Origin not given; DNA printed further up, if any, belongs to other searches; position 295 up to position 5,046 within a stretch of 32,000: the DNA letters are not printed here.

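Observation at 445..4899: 'Half-RTX' solenoid: about 65 units of ~20 aa with one Ca-binding-like turn per unit, no Cys and almost no Pro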

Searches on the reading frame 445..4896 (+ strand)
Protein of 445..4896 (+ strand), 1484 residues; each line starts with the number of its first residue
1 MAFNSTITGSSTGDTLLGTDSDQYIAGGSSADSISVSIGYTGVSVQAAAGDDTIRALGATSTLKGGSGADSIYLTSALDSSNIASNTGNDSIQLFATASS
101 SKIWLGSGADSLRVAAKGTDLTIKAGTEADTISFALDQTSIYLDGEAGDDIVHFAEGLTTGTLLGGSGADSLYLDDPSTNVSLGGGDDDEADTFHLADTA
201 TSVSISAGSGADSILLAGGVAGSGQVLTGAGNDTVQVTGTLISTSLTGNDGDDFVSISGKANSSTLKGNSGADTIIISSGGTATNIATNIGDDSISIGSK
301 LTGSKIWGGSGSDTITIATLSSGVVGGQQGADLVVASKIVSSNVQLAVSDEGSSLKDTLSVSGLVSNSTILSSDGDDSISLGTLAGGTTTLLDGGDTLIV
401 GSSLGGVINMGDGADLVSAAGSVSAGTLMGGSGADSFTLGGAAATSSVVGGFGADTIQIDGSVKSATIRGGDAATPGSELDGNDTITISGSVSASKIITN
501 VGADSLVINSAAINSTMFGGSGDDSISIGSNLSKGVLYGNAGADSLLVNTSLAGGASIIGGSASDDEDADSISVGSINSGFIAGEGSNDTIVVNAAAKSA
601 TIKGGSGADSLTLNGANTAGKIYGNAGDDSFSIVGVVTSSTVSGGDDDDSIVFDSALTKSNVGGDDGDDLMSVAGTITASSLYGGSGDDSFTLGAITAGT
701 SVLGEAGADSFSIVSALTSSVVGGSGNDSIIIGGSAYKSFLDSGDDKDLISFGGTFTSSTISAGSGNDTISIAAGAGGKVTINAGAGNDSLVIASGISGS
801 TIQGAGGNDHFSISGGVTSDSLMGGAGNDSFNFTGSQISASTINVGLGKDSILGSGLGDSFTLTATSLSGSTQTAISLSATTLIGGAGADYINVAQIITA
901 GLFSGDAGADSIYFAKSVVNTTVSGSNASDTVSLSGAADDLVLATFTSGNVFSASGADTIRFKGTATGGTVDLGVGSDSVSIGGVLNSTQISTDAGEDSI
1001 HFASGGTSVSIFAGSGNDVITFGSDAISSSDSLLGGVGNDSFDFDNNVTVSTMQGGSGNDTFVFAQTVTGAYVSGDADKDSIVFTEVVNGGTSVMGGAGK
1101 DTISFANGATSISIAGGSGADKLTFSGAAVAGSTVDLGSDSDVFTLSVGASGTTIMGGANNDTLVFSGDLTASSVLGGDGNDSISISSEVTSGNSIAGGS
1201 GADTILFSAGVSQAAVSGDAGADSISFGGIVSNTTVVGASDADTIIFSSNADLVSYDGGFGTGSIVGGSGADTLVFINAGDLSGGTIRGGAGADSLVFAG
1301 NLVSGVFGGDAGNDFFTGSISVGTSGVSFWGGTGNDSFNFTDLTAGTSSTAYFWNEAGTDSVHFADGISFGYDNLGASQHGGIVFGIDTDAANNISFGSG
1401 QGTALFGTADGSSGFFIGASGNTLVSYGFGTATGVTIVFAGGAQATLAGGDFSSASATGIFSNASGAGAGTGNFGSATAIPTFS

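Call 4: search_protein_families(library=pfam, proteins=[window:445-4896:+], max_evalue=10)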
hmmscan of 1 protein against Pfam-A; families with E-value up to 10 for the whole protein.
window:445-4896:+ (1484 aa): 1 family
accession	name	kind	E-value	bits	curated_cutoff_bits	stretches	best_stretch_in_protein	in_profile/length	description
PF00353.25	HemolysinCabind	-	0.089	13.2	23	3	49-73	4-28/36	RTX calcium-binding nonapeptide repeat (4 copies)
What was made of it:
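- On Canonical RTX (Pfam PF00353 HemolysinCabind): 13.2 bits against a cut-off of 23 (call 4).
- Closest known: Canonical RTX beta-roll proteins. Different: Pfam HemolysinCabind is below threshold (call 4).
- Checked: Pfam HemolysinCabind scores 13.2 bits, below its gathering score of 23 (call 4).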

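Call 5: search_protein_families(library=ncbifam, proteins=[window:445-4896:+], max_evalue=10)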
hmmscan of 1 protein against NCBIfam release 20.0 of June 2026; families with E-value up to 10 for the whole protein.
window:445-4896:+ (1484 aa): 1 family
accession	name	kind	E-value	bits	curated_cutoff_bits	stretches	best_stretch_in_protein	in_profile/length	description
NF046115.1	Ca_rpt_SMc04171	equivalog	2.2e-19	70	625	7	81-280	287-485/574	SMc04171 family calcium-binding repeat protein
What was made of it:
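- On NCBIfam NF046115, SMc04171 family calcium-binding repeat protein: 70 bits against a cut-off of 625 (call 5).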

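Call 12: find_homologous_proteins(query=window:445-4896:+, max_evalue=0.00001)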
Query window:445-4896:+ (1484 aa): 112 proteins with E <= 0.00001 among 8000 candidates.
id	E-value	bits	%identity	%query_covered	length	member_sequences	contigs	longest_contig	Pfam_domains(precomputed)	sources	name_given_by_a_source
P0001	1.3e-40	157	26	84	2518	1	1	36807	PF00353.26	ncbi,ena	-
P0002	3.0e-33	133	27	80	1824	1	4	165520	PF00353.26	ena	-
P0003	3.6e-31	126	28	77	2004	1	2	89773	PF00353.26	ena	-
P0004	4.8e-28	116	27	73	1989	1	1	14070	PF22686.2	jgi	jgi:hypothetical protein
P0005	1.7e-24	104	27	61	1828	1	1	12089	-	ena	-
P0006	6.2e-24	102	26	89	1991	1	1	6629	PF00353.26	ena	-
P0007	3.4e-23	99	27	88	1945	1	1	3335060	PF22686.2,PF14252.12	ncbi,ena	-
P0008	4.0e-23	99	29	83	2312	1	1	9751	PF00353.26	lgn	-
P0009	2.3e-22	97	28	86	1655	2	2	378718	PF00353.26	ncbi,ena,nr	ncbi:MAG: hypothetical protein J5809_03115 [Selenomonadaceae bacterium]|nr:hypothetical protein [Sel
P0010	1.0e-21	95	27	90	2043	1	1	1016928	PF08548.18,PF00353.26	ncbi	-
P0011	4.0e-21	93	27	81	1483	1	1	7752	PF00353.26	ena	-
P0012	6.0e-21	92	28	89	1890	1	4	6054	PF00353.26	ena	-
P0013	1.0e-19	88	27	72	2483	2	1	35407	PF00353.26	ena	-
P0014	2.4e-19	87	27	81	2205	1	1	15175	-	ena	-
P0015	4.0e-19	86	26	84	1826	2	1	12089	PF00353.26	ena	-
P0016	6.1e-19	85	26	82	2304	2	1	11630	PF00353.26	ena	-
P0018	2.3e-18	83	26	54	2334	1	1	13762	PF00353.26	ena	-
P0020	3.5e-18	83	27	54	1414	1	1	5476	PF03797.26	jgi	-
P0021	2.9e-16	77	31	44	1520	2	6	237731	PF00353.26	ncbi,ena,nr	ncbi:MAG: hypothetical protein IKT98_04735 [Selenomonadaceae bacterium]|nr:hypothetical protein [Sel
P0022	3.4e-16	76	25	77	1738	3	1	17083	PF06594.18,PF00353.26,PF08339.16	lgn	-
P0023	3.6e-16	76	30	28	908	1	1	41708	PF00353.26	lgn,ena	-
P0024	1.2e-15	75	27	71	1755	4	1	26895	PF00353.26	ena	-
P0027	8.1e-15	72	29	48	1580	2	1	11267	PF00353.26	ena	-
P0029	4.6e-14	69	29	59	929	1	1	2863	PF00353.26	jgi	jgi:Ca2+-binding RTX toxin-like protein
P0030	5.3e-14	69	27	66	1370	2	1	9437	PF00353.26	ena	-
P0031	1.6e-13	67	28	69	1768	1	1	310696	PF08548.18,PF00353.26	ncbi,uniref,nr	ncbi:beta strand repeat-containing protein [Siccirubricoccus phaeus]|uniref:beta strand repeat-conta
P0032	2.4e-13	67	28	86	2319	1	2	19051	PF00353.26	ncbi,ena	-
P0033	2.9e-13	67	30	87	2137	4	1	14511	PF00353.26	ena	-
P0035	6.5e-13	65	28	85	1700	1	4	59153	PF00353.26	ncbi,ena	-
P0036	2.6e-12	63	26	81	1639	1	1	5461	PF00353.26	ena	-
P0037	2.8e-12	63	26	58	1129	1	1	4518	PF00353.26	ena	-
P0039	7.9e-12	62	28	33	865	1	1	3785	PF00353.26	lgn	-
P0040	1.0e-11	61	27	81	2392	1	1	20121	PF00353.26,PF26059.1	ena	-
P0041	1.3e-11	61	27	86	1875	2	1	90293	PF00353.26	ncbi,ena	-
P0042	1.5e-11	61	24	73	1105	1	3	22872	PF00059.28,PF00353.26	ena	-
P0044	3.0e-11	60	27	48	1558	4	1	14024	PF00353.26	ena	-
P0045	5.2e-11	59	28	69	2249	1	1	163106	PF00353.26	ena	-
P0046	5.3e-11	59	27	71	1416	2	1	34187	PF00353.26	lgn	-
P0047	5.9e-11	59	29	53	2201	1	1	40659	PF00353.26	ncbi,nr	ncbi:MAG: hypothetical protein IJ685_12120 [Selenomonadaceae bacterium]|nr:hypothetical protein [Sel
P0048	6.2e-11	59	27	54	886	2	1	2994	PF00353.26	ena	-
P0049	8.2e-11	58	27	71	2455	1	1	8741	PF00353.26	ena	-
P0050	8.2e-11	58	29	56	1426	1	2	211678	PF08548.18,PF00353.26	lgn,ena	-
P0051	8.4e-11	58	26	58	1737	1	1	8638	PF00353.26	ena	-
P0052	3.5e-10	56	27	71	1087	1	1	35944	PF00353.26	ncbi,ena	-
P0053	4.8e-10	56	27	34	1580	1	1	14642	PF00353.26,PF13946.12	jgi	jgi:acrosin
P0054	5.0e-10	56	26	83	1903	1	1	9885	PF00353.26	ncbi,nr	ncbi:MAG: hypothetical protein SR1Q7_10760 [Quinella sp. 1Q7]|nr:hypothetical protein [Quinella sp. 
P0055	1.3e-9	55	28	73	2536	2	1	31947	PF00353.26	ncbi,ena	-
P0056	1.6e-9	54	31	31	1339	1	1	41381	PF00353.26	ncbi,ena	-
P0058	1.9e-9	54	25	83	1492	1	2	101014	PF00353.26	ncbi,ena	-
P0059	2.5e-9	54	27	72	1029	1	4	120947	PF00353.26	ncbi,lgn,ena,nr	ncbi:MAG: hypothetical protein J5809_01470 [Selenomonadaceae bacterium]|nr:hypothetical protein [Sel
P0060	2.7e-9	53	27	60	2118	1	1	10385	PF00353.26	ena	-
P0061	3.7e-9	53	25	66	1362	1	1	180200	-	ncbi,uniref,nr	ncbi:retention module-containing protein [Campylobacter concisus]|uniref:retention module-containing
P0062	4.5e-9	53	28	43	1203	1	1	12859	PF00353.26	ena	-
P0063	6.8e-9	52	29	30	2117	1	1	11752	PF07495.20,PF00801.27,PF05345.19,PF00353.26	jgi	jgi:Ca2+-binding RTX toxin-like protein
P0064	6.9e-9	52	28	81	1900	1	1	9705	PF00353.26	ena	-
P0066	8.0e-9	52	27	46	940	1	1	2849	PF00353.26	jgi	-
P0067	8.1e-9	52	28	43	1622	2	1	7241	PF00353.26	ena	-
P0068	8.8e-9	52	31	36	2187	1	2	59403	PF00353.26,PF26059.1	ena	-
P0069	1.2e-8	51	27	87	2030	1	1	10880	PF00353.26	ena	-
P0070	1.4e-8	51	26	80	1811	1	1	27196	PF00353.26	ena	-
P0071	1.5e-8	51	28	71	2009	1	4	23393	PF00353.26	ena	-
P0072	1.6e-8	51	28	45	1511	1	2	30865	PF00353.26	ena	-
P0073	2.4e-8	50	26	89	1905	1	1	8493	PF00353.26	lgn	-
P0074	2.9e-8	50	27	57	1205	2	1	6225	PF00353.26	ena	-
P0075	3.2e-8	50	27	76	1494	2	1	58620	PF00353.26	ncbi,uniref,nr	ncbi:calcium-binding protein [Novosphingobium sp.]|uniref:beta strand repeat-containing protein n=1 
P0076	3.9e-8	50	27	85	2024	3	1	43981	PF00353.26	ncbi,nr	ncbi:MAG: hypothetical protein IKZ58_07065, partial [Selenomonadaceae bacterium]|nr:hypothetical pro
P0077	3.9e-8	50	27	66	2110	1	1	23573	PF00353.26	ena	-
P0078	6.3e-8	49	33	28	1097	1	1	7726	PF00353.26,PF13403.12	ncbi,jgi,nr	ncbi:MAG: hypothetical protein FJX25_14210 [Alphaproteobacteria bacterium]|nr:hypothetical protein [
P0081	7.5e-8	49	31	38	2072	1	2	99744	PF00353.26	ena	-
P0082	7.6e-8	49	25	72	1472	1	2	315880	PF00353.26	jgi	jgi:Ca2+-binding RTX toxin-like protein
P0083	8.2e-8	49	28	54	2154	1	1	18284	PF00353.26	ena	-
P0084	9.3e-8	48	26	60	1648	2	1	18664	PF00353.26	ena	-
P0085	1.0e-7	48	27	86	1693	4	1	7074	PF00353.26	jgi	-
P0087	1.5e-7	48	28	36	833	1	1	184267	PF00353.26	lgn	-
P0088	1.9e-7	47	31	14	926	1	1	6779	PF00353.26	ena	-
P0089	2.0e-7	47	30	52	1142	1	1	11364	PF00353.26,PF13403.12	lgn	-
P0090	2.2e-7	47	29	31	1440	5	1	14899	PF00353.26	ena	-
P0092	4.4e-7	46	27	35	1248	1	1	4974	PF00353.26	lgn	-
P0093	4.5e-7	46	30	49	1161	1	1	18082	PF00353.26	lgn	-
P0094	5.0e-7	46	26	85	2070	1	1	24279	PF00353.26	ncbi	-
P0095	5.2e-7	46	26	87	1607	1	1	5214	PF00353.26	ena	-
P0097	7.6e-7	45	27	62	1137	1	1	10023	PF00353.26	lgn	-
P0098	7.9e-7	45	28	50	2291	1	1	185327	PF00353.26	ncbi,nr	ncbi:calcium-binding protein [Oxalobacteraceae bacterium]|nr:calcium-binding protein [Oxalobacterace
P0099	9.0e-7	45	27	43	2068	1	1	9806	PF11259.14,PF00353.26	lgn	-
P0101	1.4e-6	44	30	63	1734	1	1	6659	PF00353.26,PF26745.1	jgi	-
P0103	2.9e-6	43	29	37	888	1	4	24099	PF00353.26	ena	-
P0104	3.1e-6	43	28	79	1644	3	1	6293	PF00353.26,PF26059.1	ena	-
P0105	3.2e-6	43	28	79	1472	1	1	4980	PF00353.26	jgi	jgi:Ca2+-binding RTX toxin-like protein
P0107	3.6e-6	43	29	69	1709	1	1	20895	PF00353.26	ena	-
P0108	4.4e-6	43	27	44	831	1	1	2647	PF00353.26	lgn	-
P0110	7.2e-6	42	27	82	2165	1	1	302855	PF00353.26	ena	-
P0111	8.2e-6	42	25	72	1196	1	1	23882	PF00353.26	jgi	jgi:Ca2+-binding RTX toxin-like protein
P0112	9.7e-6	42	27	66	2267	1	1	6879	PF00353.26,PF04029.20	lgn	-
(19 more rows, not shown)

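Call 13: search_solved_structures(query=window:445-4896:+, max_evalue=1, show_alignments=3)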
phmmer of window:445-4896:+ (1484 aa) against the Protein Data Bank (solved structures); distinct sequences matched with E-value up to 1: 2.
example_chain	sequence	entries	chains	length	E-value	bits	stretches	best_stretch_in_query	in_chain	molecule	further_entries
3p4g_A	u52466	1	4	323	5.2e-08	34.2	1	665-852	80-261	Antifreeze protein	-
8ari_a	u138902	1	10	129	0.19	12.4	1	51-117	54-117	Retinoic acid-induced protein 2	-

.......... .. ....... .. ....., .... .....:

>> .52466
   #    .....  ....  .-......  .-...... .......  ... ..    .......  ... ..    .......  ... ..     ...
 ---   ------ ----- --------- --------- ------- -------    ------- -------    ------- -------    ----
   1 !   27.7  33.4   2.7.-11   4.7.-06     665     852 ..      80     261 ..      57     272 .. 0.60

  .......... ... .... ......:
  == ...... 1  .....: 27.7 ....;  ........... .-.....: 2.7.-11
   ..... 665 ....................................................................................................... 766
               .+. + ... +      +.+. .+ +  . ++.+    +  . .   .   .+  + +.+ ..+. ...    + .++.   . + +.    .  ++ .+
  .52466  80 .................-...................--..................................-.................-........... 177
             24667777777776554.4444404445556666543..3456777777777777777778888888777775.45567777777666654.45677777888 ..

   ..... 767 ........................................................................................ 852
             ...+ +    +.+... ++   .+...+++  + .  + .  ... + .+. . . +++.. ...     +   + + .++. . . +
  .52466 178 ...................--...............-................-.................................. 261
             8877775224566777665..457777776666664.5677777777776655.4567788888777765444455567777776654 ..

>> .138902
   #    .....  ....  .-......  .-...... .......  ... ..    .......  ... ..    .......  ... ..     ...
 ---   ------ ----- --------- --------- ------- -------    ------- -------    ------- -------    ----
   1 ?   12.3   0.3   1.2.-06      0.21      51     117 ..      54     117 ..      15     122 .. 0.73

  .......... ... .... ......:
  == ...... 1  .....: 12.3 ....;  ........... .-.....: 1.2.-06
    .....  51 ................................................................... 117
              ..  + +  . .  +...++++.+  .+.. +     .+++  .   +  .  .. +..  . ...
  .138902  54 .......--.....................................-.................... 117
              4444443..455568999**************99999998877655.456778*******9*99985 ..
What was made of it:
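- On One-sided (non-canonical) RTX beta-roll of the MpIBP region IV type: phmmer E 5e-8 (call 13).
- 3P4G is the only significant PDB sequence match (E 5e-8, call 13).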

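Call 14: find_encoding_contigs(protein=window:445-4896:+, flank=10000, max_places=6)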
Protein window:445-4896:+ (1484 aa): no gene with exactly this product is on record in the collection.

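Call 29: search_protein_families(library=pfam, proteins=[P0003, P0004, P0005, P0061, P0020], max_evalue=0.01)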
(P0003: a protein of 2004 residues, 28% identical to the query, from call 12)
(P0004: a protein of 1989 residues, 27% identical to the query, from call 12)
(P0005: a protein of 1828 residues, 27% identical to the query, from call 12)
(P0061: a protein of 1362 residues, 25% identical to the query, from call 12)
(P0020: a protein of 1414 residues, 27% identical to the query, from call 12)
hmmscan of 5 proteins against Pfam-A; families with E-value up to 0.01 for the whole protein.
P0003 (2004 aa): 1 family
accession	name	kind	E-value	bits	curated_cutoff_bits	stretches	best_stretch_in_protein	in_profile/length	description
PF00353.25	HemolysinCabind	-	1.2e-06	28.8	23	1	446-479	3-36/36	RTX calcium-binding nonapeptide repeat (4 copies)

P0004 (1989 aa): 1 family
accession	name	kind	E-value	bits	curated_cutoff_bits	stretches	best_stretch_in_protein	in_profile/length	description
PF22686.1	Alg17C_C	-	1.1e-18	67.1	27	0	43-63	18-38/39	Exo-oligoalginate lyase-like, C-terminal domain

P0005 (1828 aa): 0 families

P0061 (1362 aa): 0 families

P0020 (1414 aa): 1 family
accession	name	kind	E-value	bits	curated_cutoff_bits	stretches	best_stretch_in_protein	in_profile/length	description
PF03797.25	Autotransporter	-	9.7e-32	111.1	26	1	1130-1391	1-254/255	Autotransporter beta-domain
